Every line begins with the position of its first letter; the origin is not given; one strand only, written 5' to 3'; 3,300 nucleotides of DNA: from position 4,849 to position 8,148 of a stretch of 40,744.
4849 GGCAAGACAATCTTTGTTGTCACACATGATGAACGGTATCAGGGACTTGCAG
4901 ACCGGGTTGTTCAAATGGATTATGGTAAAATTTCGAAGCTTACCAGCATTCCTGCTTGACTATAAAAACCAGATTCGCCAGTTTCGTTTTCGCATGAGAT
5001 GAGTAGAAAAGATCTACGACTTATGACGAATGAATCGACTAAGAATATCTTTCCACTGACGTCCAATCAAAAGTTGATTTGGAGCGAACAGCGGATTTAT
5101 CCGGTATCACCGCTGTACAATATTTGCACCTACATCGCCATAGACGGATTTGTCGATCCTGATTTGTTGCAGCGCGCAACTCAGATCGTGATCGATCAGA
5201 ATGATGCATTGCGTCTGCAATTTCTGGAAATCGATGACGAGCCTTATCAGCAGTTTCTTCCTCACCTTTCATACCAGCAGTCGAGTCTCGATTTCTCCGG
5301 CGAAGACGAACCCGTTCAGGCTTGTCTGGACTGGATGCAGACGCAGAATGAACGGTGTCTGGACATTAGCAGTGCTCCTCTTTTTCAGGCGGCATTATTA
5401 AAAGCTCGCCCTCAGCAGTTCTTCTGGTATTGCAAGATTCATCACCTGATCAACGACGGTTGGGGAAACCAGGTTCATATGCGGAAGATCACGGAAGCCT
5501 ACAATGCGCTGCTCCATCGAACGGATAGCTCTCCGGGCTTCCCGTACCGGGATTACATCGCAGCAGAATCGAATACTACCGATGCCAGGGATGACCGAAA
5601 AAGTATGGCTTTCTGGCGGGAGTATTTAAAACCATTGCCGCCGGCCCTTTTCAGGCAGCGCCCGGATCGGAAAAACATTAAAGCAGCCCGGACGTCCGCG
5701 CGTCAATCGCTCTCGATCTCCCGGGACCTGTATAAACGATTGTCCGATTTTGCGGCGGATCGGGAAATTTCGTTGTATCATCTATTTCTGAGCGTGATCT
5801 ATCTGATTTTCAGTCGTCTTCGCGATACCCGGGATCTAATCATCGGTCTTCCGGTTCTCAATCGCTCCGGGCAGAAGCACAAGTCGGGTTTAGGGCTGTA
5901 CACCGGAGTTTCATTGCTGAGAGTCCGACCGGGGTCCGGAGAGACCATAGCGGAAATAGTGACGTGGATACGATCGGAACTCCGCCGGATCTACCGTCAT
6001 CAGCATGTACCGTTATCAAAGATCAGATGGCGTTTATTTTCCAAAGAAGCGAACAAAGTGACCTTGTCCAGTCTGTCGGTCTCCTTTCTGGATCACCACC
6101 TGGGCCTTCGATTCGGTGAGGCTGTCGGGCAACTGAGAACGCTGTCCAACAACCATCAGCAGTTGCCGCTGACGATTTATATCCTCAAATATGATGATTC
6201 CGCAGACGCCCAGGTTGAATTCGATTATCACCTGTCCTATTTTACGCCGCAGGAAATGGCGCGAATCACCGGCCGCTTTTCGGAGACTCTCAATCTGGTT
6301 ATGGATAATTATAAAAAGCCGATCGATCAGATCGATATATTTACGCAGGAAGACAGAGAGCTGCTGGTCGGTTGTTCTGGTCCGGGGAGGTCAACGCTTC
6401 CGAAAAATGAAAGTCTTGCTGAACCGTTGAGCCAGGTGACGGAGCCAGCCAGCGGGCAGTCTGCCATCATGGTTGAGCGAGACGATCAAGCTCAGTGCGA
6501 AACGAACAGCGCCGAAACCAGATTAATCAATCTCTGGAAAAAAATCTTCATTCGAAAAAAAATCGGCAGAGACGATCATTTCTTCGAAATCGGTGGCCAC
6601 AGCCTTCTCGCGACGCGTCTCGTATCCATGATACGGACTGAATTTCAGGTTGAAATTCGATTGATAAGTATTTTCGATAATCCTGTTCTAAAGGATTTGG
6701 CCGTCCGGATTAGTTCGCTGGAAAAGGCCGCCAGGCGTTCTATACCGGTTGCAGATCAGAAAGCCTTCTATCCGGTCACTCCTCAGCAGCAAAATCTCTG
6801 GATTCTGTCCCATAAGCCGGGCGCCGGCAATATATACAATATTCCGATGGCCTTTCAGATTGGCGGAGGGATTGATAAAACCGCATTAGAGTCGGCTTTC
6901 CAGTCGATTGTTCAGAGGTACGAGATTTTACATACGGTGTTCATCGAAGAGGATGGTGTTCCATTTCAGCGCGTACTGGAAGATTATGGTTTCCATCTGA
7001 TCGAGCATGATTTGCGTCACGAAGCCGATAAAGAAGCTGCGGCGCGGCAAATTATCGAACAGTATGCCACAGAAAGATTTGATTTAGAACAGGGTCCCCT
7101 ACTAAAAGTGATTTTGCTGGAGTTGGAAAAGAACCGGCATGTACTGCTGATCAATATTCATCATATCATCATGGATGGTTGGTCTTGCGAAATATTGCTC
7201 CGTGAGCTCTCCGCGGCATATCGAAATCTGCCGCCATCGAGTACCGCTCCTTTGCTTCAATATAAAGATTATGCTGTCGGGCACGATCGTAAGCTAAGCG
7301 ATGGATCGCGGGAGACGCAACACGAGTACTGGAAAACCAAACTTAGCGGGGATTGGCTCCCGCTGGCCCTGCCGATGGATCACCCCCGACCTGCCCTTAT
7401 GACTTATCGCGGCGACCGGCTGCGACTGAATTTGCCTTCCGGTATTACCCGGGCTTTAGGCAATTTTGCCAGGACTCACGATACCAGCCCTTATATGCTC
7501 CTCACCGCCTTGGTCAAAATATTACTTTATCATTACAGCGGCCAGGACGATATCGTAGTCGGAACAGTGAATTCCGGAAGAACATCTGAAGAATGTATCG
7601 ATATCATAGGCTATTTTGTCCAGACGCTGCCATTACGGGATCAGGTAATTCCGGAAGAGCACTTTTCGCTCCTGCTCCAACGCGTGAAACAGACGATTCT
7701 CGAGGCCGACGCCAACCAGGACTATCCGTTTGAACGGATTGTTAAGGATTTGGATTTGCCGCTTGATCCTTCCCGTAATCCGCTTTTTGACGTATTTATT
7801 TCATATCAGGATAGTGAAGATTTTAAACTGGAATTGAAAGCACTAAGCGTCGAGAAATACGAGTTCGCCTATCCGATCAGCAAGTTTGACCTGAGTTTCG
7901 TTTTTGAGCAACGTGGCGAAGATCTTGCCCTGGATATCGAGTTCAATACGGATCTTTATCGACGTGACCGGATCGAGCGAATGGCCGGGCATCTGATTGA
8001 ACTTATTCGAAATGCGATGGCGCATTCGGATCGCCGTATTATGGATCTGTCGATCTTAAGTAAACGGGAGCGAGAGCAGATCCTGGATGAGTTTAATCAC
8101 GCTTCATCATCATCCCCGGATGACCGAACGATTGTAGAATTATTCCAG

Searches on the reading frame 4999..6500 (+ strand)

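Call 65: search_protein_families(library=ncbifam, proteins=[window:4999-6500:+], max_evalue=0.001)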
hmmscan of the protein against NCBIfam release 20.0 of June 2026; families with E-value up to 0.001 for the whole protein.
window:4999-6500:+ (500 aa): 5 families
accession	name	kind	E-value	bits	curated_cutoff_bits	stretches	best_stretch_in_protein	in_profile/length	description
NF038078.1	NRPS_MxcG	equivalog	5e-45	153.3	2300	1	16-449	3-431/1442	myxochelin non-ribosomal peptide synthetase MxcG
NF004282.0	PRK05691.1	subfamily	1.1e-33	114.5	4090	1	12-491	670-1151/4334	non-ribosomal peptide synthase/polyketide synthase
NF007605.2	PRK10252.1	equivalog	1.1e-27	96.1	2400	1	18-369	4-358/1292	enterobactin non-ribosomal peptide synthetase EntF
NF047350.1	aureusi_NRPS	equivalog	6.9e-16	56.4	2500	1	6-343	983-1306/2373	aureusimine non-ribosomal peptide synthetase AusA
TIGR03443.1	alpha_am_amid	equivalog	0.00083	16.8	1030.1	0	231-456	26-222/1390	L-aminoadipate-semialdehyde dehydrogenase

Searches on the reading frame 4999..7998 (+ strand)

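Call 9: search_protein_families(library=pfam, proteins=[window:4999-7998:+], max_evalue=0.00001)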
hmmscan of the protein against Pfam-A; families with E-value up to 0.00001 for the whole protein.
window:4999-7998:+ (1000 aa): 2 families
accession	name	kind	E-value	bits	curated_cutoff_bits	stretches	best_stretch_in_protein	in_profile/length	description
PF00668.25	Condensation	-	6.1e-174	579.4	30.6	2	589-999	3-426/456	Condensation domain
PF00550.31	PP-binding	-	3e-10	40.6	20.8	1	509-568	3-64/67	Phosphopantetheine attachment site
